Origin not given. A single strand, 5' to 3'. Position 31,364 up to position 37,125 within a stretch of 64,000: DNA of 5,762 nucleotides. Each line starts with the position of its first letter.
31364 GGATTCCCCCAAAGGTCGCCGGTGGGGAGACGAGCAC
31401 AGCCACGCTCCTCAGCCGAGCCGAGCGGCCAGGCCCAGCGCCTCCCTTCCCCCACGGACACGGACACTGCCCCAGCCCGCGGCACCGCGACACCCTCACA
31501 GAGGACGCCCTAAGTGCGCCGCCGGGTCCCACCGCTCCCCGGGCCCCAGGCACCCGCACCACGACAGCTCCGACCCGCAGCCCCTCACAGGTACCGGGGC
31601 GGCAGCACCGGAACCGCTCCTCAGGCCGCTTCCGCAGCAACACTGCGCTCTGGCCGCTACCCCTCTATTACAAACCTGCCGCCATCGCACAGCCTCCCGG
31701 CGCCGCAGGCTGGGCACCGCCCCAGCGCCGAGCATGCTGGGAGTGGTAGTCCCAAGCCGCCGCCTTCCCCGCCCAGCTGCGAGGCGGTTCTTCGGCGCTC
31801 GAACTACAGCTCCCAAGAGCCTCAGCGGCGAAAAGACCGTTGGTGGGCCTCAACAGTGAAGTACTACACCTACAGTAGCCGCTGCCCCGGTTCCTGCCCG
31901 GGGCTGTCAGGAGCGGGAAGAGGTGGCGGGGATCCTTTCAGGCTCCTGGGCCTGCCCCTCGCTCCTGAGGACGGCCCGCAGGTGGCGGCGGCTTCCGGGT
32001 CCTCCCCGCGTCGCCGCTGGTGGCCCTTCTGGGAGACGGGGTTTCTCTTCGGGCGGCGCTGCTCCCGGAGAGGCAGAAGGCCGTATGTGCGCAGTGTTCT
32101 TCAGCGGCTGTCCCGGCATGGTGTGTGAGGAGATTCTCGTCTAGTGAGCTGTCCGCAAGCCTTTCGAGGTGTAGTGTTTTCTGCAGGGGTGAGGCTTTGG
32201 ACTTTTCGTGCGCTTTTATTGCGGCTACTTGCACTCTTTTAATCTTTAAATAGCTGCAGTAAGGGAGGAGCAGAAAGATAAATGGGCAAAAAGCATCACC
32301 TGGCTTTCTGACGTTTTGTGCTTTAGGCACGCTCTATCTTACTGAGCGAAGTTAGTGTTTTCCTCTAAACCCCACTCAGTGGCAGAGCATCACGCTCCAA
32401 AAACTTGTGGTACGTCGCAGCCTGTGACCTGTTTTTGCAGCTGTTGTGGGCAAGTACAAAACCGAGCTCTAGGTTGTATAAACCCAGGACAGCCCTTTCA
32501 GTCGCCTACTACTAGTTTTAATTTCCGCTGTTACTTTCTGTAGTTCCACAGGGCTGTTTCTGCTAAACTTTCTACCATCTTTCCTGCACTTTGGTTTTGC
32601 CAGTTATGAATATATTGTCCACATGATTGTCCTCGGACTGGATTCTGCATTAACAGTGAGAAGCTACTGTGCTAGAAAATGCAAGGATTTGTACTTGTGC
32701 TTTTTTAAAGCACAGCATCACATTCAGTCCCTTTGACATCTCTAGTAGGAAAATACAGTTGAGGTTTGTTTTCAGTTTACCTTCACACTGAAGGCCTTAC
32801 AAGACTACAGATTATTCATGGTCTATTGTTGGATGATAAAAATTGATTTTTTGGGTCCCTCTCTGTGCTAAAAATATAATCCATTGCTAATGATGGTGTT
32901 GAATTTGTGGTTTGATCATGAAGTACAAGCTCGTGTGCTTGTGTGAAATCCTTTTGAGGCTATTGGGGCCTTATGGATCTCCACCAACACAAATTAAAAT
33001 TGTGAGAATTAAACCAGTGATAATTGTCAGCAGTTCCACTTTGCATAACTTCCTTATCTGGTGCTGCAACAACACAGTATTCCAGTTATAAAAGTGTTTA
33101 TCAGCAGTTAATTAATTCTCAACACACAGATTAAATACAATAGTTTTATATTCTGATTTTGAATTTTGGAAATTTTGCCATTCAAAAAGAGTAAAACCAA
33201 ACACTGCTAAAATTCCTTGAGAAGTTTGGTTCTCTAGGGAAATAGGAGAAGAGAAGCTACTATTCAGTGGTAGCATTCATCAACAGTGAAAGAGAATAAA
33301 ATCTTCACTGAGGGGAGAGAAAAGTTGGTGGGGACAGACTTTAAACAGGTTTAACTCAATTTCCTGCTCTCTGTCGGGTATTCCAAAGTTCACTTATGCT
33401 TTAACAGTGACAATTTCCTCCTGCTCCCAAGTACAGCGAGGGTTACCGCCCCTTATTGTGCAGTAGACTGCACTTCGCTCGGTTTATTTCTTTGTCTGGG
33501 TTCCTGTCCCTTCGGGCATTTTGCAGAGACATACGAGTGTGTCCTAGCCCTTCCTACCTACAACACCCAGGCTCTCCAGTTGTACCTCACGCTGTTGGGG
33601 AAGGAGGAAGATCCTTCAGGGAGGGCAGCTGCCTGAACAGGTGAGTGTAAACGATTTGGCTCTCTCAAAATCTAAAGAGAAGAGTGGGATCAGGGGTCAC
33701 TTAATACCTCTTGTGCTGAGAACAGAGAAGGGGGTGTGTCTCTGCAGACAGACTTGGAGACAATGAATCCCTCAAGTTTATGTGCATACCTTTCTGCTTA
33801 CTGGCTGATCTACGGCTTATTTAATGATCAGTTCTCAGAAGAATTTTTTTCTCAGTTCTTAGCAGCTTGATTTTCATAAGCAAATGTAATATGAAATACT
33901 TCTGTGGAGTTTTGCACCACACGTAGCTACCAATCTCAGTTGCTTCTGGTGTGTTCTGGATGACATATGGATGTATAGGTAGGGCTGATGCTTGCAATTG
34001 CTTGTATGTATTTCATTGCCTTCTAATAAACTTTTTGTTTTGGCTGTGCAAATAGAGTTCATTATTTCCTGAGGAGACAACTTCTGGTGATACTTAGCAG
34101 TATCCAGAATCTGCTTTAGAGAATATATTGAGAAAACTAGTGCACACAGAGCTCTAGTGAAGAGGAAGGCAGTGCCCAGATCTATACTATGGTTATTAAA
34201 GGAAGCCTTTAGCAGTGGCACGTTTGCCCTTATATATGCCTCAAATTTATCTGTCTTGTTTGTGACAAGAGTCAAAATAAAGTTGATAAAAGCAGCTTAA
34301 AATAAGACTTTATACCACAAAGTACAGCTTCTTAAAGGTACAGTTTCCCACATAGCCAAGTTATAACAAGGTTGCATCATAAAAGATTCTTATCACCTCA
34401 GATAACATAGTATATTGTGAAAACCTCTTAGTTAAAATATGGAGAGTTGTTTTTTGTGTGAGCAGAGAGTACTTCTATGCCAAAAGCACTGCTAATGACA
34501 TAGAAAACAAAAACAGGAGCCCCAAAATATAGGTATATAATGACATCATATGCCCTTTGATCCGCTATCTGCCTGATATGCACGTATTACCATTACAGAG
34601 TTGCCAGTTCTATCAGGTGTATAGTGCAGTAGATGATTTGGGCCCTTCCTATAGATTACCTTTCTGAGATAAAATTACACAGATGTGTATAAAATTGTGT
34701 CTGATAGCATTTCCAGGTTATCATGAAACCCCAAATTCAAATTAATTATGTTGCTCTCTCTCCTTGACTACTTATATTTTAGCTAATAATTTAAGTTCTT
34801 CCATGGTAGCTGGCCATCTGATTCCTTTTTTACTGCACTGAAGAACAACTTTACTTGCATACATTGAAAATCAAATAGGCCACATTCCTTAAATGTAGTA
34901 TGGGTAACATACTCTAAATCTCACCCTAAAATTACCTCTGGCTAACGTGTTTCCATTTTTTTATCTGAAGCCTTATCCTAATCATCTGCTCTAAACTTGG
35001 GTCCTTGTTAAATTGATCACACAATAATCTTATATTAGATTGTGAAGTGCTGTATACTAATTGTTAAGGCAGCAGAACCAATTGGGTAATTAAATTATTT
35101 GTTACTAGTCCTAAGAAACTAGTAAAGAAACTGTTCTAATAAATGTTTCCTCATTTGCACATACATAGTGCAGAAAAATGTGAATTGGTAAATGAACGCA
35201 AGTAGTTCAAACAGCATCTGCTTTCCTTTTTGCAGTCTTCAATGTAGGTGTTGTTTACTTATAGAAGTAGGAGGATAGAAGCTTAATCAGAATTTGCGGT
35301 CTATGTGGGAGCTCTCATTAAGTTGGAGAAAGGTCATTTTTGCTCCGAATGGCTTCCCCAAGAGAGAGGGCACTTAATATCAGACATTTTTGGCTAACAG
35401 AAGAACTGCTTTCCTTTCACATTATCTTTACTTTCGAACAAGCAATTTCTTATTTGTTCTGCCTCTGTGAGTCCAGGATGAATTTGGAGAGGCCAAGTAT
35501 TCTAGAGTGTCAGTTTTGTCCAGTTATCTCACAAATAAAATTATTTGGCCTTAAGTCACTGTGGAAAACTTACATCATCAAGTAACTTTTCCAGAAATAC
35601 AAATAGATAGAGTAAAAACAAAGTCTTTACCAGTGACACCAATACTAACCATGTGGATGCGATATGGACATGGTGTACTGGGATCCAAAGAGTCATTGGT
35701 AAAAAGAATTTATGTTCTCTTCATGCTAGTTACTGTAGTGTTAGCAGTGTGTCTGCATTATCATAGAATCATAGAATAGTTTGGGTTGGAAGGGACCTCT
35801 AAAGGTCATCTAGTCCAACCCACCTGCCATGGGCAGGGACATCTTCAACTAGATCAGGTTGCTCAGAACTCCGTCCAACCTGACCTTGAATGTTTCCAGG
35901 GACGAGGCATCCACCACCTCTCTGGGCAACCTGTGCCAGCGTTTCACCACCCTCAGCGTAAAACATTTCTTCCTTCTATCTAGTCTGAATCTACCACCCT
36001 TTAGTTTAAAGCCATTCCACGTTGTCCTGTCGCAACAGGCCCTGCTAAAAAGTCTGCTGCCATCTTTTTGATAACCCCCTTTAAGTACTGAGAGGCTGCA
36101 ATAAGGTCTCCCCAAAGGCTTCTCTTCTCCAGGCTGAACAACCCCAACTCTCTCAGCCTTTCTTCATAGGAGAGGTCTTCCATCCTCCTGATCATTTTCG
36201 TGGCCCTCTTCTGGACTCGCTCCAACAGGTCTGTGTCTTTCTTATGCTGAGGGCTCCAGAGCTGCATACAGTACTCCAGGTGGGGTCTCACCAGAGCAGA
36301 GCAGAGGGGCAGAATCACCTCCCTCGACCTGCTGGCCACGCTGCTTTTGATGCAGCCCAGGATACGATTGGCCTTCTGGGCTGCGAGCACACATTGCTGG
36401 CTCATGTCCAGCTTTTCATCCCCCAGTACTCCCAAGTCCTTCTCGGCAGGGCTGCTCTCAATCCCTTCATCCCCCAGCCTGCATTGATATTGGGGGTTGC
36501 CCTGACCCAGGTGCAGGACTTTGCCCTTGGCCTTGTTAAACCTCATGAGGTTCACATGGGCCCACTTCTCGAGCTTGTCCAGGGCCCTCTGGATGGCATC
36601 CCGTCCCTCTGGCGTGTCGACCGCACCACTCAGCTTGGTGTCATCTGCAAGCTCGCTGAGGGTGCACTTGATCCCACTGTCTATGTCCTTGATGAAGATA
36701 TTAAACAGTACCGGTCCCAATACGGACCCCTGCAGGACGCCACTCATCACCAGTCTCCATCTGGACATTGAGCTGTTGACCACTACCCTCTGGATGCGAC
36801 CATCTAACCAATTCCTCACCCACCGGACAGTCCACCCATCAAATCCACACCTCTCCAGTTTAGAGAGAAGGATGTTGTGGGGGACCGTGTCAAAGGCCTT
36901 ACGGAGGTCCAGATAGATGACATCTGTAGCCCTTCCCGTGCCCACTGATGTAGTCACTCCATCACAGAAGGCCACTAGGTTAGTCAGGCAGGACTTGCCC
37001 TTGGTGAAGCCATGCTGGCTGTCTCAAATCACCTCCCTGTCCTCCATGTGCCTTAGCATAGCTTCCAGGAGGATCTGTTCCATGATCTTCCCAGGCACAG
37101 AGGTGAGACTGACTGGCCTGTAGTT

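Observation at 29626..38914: CENPJ and PARP4 are head-to-head around one CpG island. The gene order RNF17>CENPJ<|>PARP4 implies an inversion relative to human.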

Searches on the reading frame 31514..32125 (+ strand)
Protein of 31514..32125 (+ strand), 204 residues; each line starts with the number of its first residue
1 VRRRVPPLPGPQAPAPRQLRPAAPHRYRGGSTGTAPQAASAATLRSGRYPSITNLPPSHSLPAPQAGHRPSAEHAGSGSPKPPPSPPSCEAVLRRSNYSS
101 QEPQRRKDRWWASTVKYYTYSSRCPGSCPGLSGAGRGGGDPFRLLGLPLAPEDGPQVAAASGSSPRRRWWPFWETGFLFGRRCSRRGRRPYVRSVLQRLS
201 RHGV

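Call 69: search_protein_families(library=pfam, proteins=[window:31514-32125:+], max_evalue=0.001)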
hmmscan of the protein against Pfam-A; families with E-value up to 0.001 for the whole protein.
window:31514-32125:+ (204 aa): 0 families

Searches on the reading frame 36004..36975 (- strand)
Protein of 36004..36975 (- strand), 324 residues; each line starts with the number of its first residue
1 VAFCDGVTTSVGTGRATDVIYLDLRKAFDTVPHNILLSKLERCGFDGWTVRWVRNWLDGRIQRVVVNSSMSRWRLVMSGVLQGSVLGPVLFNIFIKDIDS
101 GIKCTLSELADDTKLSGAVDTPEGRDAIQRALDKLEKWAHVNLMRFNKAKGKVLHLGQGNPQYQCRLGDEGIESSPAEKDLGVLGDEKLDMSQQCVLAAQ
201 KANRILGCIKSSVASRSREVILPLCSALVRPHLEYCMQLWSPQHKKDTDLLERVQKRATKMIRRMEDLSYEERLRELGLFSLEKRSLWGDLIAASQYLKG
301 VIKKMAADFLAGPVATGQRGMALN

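Call 69: search_protein_families(library=pfam, proteins=[window:36004-36975:-], max_evalue=0.001)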
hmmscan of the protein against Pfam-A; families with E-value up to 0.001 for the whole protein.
window:36004-36975:- (324 aa): 1 family
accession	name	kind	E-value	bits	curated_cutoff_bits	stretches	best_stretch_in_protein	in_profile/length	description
PF00078.32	RVT_1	-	5.9e-19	69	29.6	1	16-164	67-194/205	Reverse transcriptase (RNA-dependent DNA polymerase)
